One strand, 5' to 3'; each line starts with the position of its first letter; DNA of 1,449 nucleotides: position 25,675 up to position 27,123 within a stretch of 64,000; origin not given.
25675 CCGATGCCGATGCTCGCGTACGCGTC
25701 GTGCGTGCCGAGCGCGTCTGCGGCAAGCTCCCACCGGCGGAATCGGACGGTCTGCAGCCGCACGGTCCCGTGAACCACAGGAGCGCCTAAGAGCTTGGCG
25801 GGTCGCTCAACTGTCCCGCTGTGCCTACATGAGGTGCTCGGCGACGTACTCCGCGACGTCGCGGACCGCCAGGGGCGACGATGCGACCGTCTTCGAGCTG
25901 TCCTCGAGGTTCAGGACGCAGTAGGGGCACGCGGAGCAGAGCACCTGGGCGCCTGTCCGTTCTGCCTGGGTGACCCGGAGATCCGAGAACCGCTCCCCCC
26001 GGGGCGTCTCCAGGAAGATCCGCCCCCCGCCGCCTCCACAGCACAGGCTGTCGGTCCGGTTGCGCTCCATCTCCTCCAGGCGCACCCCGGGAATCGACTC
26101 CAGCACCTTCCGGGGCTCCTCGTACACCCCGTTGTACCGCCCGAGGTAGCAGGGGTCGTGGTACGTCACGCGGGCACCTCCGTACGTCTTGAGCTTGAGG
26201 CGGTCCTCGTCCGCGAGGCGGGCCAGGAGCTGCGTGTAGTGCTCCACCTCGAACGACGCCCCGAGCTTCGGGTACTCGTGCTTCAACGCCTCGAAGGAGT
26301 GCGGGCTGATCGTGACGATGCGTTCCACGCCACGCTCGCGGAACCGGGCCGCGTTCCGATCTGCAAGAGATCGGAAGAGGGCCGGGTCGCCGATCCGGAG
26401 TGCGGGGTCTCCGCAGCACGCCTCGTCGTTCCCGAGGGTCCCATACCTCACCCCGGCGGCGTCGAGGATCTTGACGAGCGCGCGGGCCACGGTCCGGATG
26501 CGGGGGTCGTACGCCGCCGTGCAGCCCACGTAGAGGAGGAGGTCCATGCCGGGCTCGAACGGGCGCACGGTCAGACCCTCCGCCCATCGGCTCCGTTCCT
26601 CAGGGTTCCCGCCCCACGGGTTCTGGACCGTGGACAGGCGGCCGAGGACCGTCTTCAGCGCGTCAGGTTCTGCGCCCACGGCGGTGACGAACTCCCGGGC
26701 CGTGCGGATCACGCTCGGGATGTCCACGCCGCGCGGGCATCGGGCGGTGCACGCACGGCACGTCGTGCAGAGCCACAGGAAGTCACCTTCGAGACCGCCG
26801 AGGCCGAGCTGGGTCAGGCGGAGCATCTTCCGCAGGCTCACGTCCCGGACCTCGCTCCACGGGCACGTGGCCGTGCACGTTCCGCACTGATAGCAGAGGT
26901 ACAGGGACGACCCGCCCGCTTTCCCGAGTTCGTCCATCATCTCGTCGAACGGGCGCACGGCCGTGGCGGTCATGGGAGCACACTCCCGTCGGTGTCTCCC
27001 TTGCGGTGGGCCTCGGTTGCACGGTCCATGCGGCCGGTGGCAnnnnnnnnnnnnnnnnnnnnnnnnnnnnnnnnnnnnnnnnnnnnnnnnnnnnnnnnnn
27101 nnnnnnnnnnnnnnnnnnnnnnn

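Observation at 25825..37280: HdrA/HdrB/MvhD module operonic with a GlcD-type FAD oxidase and two CCG Fe-S proteins, flanked by LarA, LhgO-like and Ldh_2 genes: a putative electron-bifurcating 2-hydroxyacid (lactate) oxidation island in a non-methanogen context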

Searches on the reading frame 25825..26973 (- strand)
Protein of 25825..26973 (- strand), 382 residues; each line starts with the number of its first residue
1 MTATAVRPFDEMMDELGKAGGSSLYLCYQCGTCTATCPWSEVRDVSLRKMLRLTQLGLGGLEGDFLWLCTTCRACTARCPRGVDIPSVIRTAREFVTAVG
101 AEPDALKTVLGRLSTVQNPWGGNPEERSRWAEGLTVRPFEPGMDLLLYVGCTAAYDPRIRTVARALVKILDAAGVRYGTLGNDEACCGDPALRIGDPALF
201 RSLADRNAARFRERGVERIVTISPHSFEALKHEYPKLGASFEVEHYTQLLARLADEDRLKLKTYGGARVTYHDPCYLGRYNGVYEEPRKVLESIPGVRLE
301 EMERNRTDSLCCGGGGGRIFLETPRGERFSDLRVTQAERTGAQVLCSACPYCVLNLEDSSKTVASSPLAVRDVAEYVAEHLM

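Call 4: search_protein_families(library=pfam, proteins=[window:25825-26973:-], max_evalue=0.001)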
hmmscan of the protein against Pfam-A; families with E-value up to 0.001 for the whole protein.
window:25825-26973:- (382 aa): 6 families
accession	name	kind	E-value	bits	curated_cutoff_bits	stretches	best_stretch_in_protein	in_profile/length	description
PF02754.22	CCG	-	4.3e-33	113.7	20.6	2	269-356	1-84/85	Cysteine-rich domain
PF13183.11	Fer4_8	-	1.5e-10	41.9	27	1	24-83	2-68/68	4Fe-4S dicluster domain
PF13187.11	Fer4_9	-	2.1e-10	40.9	27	1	27-82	2-50/52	4Fe-4S dicluster domain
PF13534.11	Fer4_17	-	3.9e-07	30.9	22.2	1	27-84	2-61/61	4Fe-4S dicluster domain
PF13237.11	Fer4_10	-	0.00023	21.5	25.5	1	26-80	8-53/53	4Fe-4S dicluster domain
PF12838.12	Fer4_7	-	0.00041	21.2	27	1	27-83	2-52/52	4Fe-4S dicluster domain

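Call 6: search_protein_families(library=ncbifam, proteins=[window:25825-26973:-], max_evalue=0.001)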
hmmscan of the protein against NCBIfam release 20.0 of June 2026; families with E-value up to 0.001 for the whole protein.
window:25825-26973:- (382 aa): 17 families
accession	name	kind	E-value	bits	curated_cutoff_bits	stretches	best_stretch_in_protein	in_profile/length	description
NF004898.0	PRK06259.1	equivalog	2.5e-49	168.2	385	1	66-376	185-483/488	fumarate reductase (CoM/CoB) subunit TfrB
NF045670.1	quin_L_LdhH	equivalog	3.7e-35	121.4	800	1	141-377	465-705/706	L-lactate dehydrogenase (quinone) large subunit LdhH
NF008369.0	PRK11168.1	equivalog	3.5e-25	88.7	278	2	145-370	169-394/401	anaerobic glycerol-3-phosphate dehydrogenase subunit C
TIGR03290.1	CoB_CoM_SS_C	equivalog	2.7e-20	72.8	160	1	26-106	3-85/144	CoB--CoM heterodisulfide reductase subunit C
NF045724.1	ferredox_TmcB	equivalog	1.1e-17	63.7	735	1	69-359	101-407/430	electron transfer complex ferredoxin TmcB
NF045796.1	DsrK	equivalog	4.5e-16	58.5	400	2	240-317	296-373/453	sulfate reduction electron transfer complex DsrMKJOP subunit DsrK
NF038018.1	qmoC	equivalog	5e-16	59.1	300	1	12-111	5-106/360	quinone-interacting membrane-bound oxidoreductase complex subunit QmoC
NF045663.1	diclust_near_Sec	equivalog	1.5e-15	56.4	530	1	69-349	355-614/759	pyridine nucleotide-disulfide oxidoreductase/dicluster-binding protein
TIGR03379.1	glycerol3P_GlpC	equivalog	2.3e-15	56.3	279.9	1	147-369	166-390/397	anaerobic glycerol-3-phosphate dehydrogenase subunit GlpC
NF045711.1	sulf_resp_HmcF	equivalog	3.1e-14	52.6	750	1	241-358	307-427/457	sulfate respiration complex iron-sulfur protein HmcF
NF008434.0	PRK11274.1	equivalog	1.2e-13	50.8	333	1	162-363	185-395/409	glycolate oxidase subunit GlcF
NF041779.1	hetero_SS_HdrC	equivalog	3.9e-10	39.5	350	1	26-94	32-101/198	ferredoxin:CoB-CoM heterodisulfide reductase subunit HdrC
NF041890.1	hdrC_Methbact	equivalog_domain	3.9e-09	36.4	270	1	11-108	15-113/192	ferredoxin:CoB-CoM heterodisulfide reductase subunit HdrC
TIGR00384.1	dhsB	subfamily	1.7e-05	24.4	88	0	66-90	195-219/222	succinate dehydrogenase and fumarate reductase iron-sulfur protein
NF009226.0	PRK12576.1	equivalog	4.7e-05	22.9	344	0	64-107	205-248/317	succinate dehydrogenase/fumarate reductase iron-sulfur subunit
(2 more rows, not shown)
